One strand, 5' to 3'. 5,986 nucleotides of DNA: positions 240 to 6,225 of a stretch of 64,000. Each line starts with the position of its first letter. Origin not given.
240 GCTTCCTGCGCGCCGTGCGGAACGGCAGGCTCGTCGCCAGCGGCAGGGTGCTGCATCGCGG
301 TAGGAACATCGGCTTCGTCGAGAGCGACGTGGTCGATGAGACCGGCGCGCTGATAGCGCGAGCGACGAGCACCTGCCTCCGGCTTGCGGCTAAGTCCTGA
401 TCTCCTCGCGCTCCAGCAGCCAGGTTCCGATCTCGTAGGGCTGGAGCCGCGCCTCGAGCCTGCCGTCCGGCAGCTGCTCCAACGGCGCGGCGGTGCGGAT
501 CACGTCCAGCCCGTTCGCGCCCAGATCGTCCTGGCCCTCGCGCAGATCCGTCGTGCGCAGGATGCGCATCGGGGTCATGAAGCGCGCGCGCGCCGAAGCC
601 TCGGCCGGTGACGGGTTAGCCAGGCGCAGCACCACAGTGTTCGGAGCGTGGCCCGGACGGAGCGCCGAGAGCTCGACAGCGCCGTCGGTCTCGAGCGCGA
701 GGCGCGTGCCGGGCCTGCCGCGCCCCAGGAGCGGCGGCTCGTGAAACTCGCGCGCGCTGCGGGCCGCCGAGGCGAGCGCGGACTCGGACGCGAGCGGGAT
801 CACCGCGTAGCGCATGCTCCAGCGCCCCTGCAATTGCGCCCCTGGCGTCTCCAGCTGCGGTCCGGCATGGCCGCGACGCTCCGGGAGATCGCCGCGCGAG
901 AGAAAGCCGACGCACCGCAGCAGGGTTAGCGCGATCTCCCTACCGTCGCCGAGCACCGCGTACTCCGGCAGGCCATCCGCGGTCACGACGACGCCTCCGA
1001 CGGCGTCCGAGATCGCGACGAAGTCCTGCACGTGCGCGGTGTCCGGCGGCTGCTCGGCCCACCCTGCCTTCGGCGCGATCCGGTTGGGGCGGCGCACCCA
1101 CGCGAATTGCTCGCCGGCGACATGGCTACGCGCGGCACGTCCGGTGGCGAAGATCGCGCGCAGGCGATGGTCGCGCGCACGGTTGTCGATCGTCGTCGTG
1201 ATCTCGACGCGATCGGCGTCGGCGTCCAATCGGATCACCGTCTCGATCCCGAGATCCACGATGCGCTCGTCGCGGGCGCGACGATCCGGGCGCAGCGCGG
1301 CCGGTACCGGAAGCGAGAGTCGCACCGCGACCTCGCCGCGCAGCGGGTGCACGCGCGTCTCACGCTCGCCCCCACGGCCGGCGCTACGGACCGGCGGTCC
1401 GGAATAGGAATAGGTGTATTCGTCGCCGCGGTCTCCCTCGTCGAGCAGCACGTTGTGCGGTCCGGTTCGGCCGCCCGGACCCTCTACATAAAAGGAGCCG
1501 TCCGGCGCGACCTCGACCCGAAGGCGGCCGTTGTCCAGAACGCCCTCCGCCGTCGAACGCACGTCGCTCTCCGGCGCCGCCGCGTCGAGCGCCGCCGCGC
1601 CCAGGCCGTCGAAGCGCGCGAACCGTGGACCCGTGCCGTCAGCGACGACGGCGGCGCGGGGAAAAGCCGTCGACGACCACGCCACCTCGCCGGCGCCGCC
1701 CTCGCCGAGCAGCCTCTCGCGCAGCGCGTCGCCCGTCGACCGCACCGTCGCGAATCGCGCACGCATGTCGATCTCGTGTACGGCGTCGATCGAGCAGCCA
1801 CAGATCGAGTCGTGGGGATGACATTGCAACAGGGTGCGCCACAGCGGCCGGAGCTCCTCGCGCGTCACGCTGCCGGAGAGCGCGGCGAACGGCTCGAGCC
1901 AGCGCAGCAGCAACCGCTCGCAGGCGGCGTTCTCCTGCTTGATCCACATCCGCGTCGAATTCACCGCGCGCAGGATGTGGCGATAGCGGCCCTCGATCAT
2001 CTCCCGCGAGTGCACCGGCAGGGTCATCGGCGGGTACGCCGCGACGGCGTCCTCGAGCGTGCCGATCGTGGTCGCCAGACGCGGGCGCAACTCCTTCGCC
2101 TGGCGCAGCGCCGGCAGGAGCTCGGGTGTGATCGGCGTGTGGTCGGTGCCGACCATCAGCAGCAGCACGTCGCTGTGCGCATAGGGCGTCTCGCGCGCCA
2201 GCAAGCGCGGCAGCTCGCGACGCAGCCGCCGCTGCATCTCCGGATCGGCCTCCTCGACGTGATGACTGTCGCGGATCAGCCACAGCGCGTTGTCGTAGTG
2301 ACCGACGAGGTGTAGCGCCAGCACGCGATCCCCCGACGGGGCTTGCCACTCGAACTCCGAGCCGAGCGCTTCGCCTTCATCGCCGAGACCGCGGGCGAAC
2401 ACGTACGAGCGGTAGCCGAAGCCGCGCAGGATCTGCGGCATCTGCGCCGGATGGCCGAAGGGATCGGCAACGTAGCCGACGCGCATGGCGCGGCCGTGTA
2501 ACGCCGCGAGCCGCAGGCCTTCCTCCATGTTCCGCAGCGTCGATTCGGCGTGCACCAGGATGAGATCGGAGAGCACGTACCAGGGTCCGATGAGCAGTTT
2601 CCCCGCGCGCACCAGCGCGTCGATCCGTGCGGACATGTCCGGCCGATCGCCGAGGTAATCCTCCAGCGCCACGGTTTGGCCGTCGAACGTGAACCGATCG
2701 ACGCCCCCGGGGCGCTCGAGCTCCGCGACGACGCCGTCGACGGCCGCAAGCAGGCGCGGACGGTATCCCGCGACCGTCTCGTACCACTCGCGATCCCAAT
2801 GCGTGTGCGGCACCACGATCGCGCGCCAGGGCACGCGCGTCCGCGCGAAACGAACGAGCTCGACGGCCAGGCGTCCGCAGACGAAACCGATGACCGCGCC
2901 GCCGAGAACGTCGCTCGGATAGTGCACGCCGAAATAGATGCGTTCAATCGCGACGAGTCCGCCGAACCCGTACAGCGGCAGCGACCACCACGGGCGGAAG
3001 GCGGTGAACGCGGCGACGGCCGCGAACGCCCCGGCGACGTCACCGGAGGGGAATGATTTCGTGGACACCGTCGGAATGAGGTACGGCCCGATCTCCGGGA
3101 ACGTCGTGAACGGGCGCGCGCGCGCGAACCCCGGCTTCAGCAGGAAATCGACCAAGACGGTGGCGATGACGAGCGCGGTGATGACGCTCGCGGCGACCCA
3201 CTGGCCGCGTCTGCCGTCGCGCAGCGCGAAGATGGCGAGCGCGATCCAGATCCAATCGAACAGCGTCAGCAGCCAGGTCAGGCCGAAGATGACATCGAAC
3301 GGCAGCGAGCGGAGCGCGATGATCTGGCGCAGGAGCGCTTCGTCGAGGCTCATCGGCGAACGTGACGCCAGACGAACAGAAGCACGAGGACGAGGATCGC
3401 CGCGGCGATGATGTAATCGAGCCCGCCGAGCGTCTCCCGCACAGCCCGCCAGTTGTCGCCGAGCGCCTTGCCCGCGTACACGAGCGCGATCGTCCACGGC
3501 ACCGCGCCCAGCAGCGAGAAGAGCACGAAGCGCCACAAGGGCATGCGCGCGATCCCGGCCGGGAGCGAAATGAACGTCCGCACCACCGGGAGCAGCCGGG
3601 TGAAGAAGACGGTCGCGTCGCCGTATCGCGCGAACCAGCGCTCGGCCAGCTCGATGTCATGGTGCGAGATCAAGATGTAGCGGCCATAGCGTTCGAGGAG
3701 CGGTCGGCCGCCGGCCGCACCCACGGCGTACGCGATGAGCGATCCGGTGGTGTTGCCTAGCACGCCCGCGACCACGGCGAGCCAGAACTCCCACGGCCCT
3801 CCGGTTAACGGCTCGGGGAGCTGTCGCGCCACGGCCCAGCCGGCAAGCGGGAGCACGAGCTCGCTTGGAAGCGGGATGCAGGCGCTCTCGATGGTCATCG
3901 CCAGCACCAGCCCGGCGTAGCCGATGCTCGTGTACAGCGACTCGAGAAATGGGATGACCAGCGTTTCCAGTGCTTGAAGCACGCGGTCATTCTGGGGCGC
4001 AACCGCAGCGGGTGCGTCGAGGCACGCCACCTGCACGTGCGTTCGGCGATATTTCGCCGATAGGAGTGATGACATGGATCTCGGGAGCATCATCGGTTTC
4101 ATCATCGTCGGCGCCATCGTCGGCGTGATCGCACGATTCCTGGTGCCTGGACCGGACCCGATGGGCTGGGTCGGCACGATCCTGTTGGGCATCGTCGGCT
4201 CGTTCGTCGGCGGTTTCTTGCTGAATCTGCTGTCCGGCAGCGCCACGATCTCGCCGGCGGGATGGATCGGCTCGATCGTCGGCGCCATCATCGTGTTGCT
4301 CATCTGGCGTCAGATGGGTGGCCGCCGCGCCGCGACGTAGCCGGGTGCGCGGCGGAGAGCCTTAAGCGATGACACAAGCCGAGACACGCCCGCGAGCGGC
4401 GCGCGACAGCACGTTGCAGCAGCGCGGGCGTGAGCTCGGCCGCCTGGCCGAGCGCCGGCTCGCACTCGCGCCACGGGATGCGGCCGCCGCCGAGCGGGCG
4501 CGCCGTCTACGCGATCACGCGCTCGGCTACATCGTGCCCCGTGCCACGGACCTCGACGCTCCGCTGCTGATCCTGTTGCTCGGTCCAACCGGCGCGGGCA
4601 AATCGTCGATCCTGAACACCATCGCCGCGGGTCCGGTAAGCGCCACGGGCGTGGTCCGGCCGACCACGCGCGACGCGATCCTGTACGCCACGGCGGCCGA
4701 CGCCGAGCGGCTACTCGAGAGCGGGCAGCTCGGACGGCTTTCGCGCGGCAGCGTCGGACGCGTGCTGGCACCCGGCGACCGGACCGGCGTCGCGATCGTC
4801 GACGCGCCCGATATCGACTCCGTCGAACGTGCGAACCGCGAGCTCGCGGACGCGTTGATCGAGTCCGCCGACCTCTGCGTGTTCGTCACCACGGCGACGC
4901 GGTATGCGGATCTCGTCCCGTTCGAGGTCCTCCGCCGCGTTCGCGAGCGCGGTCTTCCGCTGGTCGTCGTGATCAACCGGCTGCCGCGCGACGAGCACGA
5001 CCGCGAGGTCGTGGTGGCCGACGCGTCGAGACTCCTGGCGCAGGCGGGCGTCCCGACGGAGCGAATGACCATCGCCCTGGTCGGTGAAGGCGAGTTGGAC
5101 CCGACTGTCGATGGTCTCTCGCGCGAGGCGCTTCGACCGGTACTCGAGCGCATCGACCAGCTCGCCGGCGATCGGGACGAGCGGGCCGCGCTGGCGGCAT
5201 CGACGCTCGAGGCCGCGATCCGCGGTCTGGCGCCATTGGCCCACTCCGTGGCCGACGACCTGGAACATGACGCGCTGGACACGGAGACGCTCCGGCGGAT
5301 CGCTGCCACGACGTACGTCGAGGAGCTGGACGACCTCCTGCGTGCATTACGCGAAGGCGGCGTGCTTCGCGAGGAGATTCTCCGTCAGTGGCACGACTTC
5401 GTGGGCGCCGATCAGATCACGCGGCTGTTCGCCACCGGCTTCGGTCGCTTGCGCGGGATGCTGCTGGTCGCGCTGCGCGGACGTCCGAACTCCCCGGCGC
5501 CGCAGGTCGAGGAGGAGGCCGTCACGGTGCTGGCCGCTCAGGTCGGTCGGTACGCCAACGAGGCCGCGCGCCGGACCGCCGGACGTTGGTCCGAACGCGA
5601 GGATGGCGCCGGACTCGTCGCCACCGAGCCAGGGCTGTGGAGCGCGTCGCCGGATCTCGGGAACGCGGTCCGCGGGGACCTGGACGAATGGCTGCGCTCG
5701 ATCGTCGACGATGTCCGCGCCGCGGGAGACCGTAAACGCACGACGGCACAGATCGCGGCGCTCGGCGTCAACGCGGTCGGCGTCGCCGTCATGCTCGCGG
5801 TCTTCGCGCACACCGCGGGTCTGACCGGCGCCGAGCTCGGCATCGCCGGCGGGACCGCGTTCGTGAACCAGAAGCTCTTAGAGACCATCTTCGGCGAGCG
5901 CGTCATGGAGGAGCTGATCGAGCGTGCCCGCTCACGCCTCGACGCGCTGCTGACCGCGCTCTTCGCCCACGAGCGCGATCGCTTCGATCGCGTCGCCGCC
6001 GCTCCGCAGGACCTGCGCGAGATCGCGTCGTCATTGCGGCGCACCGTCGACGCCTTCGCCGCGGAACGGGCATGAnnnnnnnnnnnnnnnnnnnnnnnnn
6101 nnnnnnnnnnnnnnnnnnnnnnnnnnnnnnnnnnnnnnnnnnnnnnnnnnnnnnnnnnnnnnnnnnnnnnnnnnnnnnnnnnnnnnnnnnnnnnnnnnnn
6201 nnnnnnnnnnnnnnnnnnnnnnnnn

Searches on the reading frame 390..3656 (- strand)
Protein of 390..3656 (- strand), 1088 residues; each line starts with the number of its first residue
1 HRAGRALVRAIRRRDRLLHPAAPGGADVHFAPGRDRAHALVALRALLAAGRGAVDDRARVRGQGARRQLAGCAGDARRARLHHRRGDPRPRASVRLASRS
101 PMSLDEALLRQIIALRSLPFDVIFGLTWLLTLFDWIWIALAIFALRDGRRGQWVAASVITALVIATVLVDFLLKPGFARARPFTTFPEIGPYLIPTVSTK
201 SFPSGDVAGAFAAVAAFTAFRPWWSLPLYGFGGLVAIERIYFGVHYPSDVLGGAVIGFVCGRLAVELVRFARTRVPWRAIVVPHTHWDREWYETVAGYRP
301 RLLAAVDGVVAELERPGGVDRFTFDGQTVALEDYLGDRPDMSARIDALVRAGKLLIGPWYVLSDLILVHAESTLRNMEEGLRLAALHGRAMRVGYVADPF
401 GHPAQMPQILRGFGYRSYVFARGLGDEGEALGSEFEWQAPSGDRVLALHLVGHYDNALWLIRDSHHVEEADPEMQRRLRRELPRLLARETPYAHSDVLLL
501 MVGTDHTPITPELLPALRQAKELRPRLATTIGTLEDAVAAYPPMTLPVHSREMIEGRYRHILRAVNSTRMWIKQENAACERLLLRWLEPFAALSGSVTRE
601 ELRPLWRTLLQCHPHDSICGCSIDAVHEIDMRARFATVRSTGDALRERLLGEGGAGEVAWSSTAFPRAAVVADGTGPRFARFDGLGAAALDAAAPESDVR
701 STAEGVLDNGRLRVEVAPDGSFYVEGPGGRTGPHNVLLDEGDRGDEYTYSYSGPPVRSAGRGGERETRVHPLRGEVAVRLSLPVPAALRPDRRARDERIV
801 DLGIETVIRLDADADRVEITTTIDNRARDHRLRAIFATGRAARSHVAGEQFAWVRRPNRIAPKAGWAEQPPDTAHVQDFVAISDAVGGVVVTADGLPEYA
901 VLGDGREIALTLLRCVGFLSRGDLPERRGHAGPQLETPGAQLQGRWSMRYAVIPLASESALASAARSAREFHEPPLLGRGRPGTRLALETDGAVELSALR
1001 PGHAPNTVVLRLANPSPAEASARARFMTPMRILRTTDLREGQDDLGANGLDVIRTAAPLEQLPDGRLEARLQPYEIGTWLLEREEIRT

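Call 15: search_protein_families(library=pfam, proteins=[window:390-3656:-], max_evalue=0.001)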
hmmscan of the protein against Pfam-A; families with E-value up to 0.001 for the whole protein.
window:390-3656:- (1088 aa): 4 families
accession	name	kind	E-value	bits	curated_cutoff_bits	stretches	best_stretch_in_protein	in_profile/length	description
PF01074.27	Glyco_hydro_38N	-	1e-28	101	25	1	280-522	3-236/270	Glycosyl hydrolases family 38 N-terminal domain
PF01569.27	PAP2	-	3e-19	69.5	27.2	1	158-269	5-126/130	PAP2 superfamily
PF09261.16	Alpha-mann_mid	-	8.6e-10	39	31.1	1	564-648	5-91/96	Alpha mannosidase middle domain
PF07748.19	Glyco_hydro_38C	-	3.7e-09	37.6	25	1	708-915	2-199/206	Glycosyl hydrolases family 38 C-terminal domain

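Call 40: search_protein_families(library=ncbifam, proteins=[window:390-3353:-], max_evalue=0.001)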
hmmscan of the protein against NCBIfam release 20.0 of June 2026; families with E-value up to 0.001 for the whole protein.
window:390-3353:- (987 aa): 3 families
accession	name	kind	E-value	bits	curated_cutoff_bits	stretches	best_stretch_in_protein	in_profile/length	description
NF007331.0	PRK09819.1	equivalog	7.9e-113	378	1138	2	179-543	7-364/885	mannosylglycerate hydrolase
NF047884.1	UdeprDiPSep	equivalog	3.9e-13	49.7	250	1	34-166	55-186/188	undecaprenyl-diphosphatase SepP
NF008813.0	PRK11837.1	equivalog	5.2e-09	36.3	229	1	28-161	40-166/202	undecaprenyl-diphosphate phosphatase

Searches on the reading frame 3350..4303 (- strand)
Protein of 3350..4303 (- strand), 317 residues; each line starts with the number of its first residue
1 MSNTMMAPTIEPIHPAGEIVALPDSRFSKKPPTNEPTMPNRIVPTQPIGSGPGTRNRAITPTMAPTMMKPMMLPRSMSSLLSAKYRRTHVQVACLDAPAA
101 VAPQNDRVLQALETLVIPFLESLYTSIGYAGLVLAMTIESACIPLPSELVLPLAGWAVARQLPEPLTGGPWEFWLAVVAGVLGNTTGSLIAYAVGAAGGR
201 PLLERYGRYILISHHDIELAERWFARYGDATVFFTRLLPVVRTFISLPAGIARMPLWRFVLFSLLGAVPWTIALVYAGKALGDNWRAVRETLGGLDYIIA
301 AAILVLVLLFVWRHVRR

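Call 15: search_protein_families(library=pfam, proteins=[window:3350-4303:-], max_evalue=0.001)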
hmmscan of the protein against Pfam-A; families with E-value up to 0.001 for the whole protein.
window:3350-4303:- (317 aa): 1 family
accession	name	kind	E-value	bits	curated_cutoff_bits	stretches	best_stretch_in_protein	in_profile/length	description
PF09335.16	VTT_dom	-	2.8e-25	89.6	33.9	1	168-279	11-122/123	VTT domain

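Call 40: search_protein_families(library=ncbifam, proteins=[window:3350-4303:-], max_evalue=0.001)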
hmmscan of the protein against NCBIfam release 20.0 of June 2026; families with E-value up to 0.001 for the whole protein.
window:3350-4303:- (317 aa): 3 families
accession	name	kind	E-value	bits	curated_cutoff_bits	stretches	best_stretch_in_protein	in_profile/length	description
NF052604.1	UndecprPTUtpABac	equivalog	2.9e-51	174.4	250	1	113-315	2-192/198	undecaprenyl phosphate transporter UptA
NF052605.1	UndecprPTUptAStph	equivalog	1.3e-28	100.4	300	1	121-314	6-195/197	undecaprenyl phosphate transporter UptA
NF008102.0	PRK10847.1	equivalog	4.5e-13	49.5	236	1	175-316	73-212/219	DedA family protein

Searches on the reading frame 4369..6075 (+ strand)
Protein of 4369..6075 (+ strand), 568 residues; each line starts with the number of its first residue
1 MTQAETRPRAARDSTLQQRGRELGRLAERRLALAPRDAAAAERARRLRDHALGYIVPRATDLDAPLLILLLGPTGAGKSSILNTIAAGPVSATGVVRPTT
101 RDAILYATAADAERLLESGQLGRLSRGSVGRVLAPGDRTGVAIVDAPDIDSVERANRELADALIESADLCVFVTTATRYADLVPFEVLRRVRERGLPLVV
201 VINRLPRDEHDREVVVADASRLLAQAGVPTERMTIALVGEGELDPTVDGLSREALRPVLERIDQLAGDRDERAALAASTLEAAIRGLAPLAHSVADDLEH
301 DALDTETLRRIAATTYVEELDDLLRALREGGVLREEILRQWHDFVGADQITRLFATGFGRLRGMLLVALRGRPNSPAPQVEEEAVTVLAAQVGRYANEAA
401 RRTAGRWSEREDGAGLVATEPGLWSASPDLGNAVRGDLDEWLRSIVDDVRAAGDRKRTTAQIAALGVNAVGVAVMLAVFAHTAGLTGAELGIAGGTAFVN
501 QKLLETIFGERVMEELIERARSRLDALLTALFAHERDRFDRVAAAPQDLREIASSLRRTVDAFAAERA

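Call 15: search_protein_families(library=pfam, proteins=[window:4369-6075:+], max_evalue=0.001)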
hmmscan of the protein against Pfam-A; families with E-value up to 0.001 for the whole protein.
window:4369-6075:+ (568 aa): 2 families
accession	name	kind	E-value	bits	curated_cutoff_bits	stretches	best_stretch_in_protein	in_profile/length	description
PF00350.29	Dynamin_N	-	1.6e-07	31.9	27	0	138-203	100-166/168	Dynamin family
PF01926.29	MMR_HSR1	-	5.1e-07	30.3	21.9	1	68-204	2-113/113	50S ribosome-binding GTPase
